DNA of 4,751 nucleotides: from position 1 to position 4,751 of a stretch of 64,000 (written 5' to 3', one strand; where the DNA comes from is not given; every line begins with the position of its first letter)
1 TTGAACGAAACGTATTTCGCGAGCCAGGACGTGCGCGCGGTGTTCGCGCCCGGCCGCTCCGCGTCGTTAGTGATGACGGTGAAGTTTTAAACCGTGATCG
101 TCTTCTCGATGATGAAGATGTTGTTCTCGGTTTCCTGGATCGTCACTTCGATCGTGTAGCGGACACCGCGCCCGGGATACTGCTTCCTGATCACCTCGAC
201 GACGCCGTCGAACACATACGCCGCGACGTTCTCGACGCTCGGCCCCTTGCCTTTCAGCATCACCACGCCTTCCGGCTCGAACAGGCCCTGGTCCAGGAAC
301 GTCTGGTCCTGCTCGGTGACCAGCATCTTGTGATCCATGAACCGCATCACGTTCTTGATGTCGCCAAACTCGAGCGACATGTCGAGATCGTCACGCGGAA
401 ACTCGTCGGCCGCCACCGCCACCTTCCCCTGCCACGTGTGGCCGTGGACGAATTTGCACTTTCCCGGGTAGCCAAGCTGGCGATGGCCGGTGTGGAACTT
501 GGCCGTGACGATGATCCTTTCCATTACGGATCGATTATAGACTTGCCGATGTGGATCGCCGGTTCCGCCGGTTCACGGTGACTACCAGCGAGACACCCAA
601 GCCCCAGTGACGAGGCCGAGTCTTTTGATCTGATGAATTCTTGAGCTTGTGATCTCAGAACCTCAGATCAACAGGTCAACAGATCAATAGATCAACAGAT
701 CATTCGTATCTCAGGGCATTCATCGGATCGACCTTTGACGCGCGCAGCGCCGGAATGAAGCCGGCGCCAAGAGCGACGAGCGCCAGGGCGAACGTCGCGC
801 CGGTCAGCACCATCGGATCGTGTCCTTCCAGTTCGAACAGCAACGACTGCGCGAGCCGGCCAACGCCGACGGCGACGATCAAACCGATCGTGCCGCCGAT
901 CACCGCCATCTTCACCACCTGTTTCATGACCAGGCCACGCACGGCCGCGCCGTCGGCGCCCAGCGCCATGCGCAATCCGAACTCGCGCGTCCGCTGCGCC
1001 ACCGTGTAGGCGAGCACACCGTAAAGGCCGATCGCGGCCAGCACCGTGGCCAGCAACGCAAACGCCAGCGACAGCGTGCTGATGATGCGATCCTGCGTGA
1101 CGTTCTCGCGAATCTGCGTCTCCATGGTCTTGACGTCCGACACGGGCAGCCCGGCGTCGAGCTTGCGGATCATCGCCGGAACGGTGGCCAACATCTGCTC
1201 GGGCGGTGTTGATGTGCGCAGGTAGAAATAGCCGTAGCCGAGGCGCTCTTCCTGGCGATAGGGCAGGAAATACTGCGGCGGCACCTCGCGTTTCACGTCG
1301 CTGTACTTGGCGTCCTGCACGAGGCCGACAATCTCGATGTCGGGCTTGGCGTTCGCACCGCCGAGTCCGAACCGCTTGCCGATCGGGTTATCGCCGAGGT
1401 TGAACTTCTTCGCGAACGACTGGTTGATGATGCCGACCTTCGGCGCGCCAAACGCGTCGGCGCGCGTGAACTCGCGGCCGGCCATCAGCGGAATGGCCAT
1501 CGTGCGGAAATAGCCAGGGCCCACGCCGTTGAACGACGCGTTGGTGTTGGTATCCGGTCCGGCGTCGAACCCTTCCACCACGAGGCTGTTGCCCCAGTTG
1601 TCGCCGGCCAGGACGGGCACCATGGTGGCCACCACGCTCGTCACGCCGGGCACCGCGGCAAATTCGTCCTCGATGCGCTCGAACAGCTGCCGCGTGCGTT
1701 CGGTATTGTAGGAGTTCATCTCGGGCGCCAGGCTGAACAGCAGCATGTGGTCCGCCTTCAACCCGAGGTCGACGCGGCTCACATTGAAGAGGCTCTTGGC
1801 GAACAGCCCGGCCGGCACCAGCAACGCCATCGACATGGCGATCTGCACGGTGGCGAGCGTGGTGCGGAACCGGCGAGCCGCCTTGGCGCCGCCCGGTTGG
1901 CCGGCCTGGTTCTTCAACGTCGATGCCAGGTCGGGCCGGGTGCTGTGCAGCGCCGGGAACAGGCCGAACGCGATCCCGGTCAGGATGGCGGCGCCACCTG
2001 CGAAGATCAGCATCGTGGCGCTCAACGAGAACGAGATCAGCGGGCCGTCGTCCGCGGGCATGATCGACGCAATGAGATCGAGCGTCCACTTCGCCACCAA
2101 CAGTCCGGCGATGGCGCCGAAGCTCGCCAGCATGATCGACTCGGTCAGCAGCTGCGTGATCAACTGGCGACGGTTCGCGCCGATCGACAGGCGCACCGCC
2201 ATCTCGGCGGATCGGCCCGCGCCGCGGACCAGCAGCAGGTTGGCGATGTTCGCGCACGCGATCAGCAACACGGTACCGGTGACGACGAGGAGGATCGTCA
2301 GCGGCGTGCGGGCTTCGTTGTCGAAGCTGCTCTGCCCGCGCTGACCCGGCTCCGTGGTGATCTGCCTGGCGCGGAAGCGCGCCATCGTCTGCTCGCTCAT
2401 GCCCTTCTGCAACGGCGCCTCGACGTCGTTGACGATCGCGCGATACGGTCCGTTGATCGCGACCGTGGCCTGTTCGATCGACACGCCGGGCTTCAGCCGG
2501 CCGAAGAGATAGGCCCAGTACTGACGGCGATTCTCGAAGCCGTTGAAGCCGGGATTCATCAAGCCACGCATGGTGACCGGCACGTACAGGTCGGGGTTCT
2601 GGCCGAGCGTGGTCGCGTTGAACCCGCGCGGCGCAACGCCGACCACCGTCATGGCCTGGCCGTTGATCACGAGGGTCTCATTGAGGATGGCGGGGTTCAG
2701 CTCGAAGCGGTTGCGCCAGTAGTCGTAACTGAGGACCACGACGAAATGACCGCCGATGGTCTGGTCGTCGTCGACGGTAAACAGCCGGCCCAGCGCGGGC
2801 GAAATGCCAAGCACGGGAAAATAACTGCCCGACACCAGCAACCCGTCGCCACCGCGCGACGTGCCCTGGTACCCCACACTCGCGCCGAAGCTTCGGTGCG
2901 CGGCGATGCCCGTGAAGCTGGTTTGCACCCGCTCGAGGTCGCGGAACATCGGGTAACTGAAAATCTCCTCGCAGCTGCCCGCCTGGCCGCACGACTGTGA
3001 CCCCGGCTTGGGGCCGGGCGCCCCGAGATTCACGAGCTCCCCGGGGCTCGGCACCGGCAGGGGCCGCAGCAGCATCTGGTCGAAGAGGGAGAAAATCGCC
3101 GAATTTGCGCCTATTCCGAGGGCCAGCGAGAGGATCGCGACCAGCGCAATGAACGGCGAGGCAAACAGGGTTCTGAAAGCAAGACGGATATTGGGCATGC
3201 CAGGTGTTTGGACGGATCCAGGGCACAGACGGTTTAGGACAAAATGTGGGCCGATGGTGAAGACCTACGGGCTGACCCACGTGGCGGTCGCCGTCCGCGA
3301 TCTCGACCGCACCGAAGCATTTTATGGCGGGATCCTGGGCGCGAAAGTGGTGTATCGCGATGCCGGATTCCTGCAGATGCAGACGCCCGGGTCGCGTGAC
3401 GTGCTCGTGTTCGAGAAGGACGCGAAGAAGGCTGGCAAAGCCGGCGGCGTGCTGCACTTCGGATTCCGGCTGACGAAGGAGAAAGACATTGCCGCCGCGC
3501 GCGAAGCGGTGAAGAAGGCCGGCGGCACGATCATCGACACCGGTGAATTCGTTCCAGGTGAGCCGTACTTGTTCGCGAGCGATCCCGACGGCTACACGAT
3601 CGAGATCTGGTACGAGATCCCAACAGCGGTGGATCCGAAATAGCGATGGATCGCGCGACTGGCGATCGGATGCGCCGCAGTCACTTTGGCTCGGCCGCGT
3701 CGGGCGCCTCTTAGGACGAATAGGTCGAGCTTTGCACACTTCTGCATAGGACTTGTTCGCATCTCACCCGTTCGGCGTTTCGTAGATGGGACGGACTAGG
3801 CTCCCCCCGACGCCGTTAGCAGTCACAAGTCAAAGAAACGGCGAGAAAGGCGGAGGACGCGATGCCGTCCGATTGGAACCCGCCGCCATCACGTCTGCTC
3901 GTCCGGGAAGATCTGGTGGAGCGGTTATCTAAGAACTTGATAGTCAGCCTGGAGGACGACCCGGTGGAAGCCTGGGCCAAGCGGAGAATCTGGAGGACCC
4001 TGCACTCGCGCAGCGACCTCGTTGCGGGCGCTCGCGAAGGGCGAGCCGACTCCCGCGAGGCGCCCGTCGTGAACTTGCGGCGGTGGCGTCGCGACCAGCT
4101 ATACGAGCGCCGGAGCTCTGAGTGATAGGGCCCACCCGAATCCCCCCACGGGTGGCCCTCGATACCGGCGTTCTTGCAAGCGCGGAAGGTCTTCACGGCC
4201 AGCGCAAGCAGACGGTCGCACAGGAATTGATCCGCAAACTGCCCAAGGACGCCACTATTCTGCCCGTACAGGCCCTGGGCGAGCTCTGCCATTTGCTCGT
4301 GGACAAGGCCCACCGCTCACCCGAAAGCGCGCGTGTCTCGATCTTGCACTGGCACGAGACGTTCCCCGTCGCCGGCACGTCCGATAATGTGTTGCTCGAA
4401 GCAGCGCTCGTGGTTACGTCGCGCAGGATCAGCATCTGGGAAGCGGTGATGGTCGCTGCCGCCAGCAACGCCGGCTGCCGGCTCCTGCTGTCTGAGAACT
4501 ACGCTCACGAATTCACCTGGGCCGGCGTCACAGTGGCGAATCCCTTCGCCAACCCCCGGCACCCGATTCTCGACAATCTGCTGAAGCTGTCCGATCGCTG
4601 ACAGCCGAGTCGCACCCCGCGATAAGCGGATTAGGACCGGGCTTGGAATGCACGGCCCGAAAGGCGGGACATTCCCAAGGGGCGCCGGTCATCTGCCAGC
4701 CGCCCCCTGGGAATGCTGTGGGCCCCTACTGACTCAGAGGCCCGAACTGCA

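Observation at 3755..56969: Bipartite motif GTTCGY-N14-GCGTTT occurs nine times, always intergenic and always pointing at the adjacent gene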

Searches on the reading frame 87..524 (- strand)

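Call 6: search_protein_families(library=pfam, proteins=[window:87-524:-], max_evalue=0.01)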
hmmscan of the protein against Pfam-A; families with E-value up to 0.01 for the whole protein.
window:87-524:- (145 aa): 1 family
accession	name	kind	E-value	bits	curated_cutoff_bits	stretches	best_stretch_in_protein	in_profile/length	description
PF01242.24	PTPS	-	1.9e-18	67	22.4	1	4-140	2-119/121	6-pyruvoyl tetrahydropterin synthase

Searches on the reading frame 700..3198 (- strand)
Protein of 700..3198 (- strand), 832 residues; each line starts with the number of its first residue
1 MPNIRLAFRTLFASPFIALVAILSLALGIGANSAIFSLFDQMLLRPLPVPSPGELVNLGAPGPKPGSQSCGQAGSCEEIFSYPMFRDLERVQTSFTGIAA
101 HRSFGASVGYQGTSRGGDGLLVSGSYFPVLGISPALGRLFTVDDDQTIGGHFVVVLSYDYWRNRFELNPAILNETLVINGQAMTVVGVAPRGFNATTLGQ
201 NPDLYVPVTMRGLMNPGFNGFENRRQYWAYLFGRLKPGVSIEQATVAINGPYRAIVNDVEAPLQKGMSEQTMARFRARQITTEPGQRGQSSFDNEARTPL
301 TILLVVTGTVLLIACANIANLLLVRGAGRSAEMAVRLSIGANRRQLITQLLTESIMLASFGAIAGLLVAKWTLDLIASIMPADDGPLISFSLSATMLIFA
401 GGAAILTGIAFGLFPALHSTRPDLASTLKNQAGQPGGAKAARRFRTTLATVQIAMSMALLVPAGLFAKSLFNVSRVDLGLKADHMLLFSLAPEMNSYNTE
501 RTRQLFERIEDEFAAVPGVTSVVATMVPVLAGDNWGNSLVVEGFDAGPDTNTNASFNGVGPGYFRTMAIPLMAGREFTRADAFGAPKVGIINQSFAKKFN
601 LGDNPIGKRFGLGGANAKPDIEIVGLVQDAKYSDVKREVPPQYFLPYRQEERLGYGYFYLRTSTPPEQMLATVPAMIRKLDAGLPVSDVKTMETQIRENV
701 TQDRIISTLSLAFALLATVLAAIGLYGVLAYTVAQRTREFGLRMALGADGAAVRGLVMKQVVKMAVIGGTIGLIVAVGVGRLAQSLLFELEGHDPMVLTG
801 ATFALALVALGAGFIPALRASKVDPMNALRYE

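Call 6: search_protein_families(library=pfam, proteins=[window:700-3198:-], max_evalue=0.01)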
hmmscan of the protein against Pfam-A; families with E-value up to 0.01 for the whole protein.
window:700-3198:- (832 aa): 2 families
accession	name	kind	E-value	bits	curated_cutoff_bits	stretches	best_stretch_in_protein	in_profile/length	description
PF12704.14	MacB_PCD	-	1.9e-37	130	27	2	19-248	2-204/207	MacB-like periplasmic core domain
PF02687.27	FtsX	-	1.5e-23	83.6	25.5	2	712-825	2-120/120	FtsX-like permease C-terminal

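Call 24: search_protein_families(library=ncbifam, proteins=[window:700-3198:-], max_evalue=0.01)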
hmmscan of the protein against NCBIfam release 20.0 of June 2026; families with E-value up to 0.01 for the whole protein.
window:700-3198:- (832 aa): 4 families
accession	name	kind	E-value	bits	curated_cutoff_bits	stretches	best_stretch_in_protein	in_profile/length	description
TIGR03434.1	ADOP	subfamily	8.4e-258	857.6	622.3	1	3-832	4-803/803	ADOP family duplicated permease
NF007826.0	PRK10535.1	equivalog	3.6e-25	88.3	966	2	552-830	365-646/648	macrolide ABC transporter ATP-binding protein/permease MacB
NF038008.1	ABC_perm_DarB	equivalog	0.00014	19.9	700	1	299-642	272-605/777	darobactin export ABC transporter permease subunit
TIGR02212.1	lolCE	equivalog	0.0002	20.4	362.45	0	300-368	266-334/411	lipoprotein-releasing ABC transporter permease subunit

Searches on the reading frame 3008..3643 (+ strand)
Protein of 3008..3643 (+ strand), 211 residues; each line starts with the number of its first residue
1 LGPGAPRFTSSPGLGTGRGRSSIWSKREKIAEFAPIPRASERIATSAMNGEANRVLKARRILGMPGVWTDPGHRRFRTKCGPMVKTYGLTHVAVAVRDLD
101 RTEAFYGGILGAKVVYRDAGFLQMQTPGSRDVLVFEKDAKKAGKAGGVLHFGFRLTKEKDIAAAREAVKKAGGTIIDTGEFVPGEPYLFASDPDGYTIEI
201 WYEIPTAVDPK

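Call 50: search_protein_families(library=pfam, proteins=[window:3008-3643:+], max_evalue=0.01)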
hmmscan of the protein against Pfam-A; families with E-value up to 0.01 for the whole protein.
window:3008-3643:+ (211 aa): 3 families
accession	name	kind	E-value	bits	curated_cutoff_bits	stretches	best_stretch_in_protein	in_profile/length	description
PF00903.31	Glyoxalase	-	9.8e-14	52.2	20.6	1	89-200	2-121/121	Glyoxalase/Bleomycin resistance protein/Dioxygenase superfamily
PF18029.7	Glyoxalase_6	-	3.2e-07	31.4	23.6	1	92-199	2-104/106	Glyoxalase-like domain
PF13669.12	Glyoxalase_4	-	3.6e-06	27.6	27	1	91-179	2-97/109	Glyoxalase/Bleomycin resistance protein/Dioxygenase superfamily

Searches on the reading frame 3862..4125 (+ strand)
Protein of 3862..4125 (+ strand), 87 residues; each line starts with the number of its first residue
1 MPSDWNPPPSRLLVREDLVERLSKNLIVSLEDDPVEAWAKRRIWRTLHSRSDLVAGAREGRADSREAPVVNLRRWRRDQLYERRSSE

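Call 24: search_protein_families(library=ncbifam, proteins=[window:3862-4125:+], max_evalue=0.01)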
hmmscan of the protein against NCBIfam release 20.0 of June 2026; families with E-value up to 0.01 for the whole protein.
window:3862-4125:+ (87 aa): 1 family
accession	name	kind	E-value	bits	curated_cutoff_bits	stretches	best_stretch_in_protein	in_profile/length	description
NF006091.0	PRK08243.1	subfamily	0.0083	15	351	1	29-75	225-271/393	4-hydroxybenzoate 3-monooxygenase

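Call 50: search_protein_families(library=pfam, proteins=[window:3862-4125:+], max_evalue=0.01)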
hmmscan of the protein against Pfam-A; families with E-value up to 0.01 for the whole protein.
window:3862-4125:+ (87 aa): 0 families

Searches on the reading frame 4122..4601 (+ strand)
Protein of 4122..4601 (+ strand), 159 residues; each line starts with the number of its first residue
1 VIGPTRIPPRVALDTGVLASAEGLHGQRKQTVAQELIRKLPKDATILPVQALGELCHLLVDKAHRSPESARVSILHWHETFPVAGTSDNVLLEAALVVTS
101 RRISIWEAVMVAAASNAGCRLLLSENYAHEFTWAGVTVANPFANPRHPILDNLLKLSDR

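Call 6: search_protein_families(library=pfam, proteins=[window:4122-4601:+], max_evalue=0.01)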
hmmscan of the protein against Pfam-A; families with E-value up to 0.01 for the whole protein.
window:4122-4601:+ (159 aa): 1 family
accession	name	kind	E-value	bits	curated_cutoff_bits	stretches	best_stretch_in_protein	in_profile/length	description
PF01850.27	PIN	-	0.0033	18.5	23.6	1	12-126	2-111/120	PIN domain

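Call 24: search_protein_families(library=ncbifam, proteins=[window:4122-4601:+], max_evalue=0.01)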
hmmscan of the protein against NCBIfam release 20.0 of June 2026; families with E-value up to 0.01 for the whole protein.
window:4122-4601:+ (159 aa): 0 families
